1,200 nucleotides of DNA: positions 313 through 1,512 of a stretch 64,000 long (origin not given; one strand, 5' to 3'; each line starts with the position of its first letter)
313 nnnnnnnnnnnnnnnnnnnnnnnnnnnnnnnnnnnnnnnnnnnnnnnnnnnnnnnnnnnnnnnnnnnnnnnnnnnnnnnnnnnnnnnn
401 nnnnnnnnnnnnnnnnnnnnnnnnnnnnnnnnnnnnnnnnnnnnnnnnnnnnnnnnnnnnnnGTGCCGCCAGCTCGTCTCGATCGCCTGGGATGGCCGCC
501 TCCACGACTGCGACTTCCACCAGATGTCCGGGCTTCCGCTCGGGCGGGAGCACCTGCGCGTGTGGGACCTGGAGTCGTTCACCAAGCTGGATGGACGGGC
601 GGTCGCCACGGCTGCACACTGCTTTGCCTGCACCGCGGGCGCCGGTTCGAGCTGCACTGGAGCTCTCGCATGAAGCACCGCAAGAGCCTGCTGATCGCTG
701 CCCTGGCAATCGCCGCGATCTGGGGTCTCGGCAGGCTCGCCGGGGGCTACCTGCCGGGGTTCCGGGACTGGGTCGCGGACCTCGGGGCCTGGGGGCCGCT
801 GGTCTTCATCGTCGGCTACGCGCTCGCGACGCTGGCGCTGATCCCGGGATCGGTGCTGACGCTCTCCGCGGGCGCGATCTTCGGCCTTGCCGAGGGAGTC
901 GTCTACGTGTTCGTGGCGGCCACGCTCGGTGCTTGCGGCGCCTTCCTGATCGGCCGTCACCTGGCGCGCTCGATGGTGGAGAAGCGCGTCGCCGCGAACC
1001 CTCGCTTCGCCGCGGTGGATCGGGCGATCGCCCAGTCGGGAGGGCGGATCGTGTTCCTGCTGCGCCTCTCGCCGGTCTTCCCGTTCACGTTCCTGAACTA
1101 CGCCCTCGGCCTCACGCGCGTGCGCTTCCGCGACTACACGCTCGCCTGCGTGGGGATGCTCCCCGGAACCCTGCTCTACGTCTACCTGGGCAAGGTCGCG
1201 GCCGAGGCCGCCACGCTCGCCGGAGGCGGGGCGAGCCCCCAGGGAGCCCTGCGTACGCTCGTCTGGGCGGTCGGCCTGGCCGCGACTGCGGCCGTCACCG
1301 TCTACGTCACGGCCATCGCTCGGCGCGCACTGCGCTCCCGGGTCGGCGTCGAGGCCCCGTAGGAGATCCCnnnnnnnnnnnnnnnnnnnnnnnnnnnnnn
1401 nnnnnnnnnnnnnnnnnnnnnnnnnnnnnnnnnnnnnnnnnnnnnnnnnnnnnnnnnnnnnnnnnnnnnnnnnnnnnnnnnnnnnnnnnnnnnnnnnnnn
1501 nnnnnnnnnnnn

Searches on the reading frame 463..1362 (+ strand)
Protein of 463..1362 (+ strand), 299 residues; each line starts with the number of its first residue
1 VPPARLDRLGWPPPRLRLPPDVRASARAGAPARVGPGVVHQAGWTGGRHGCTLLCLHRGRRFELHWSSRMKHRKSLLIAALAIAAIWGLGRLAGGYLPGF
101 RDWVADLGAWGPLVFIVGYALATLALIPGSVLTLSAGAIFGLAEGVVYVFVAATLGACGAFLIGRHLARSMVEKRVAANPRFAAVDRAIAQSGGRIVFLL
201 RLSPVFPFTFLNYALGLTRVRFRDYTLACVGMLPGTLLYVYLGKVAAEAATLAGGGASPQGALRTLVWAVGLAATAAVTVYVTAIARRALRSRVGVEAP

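Call 28: search_protein_families(library=pfam, proteins=[window:463-1362:+], max_evalue=0.001)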
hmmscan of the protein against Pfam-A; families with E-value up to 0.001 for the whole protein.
window:463-1362:+ (299 aa): 1 family
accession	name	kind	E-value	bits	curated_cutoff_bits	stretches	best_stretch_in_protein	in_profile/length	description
PF09335.16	VTT_dom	-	7e-29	101.2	33.9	1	127-244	1-122/123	VTT domain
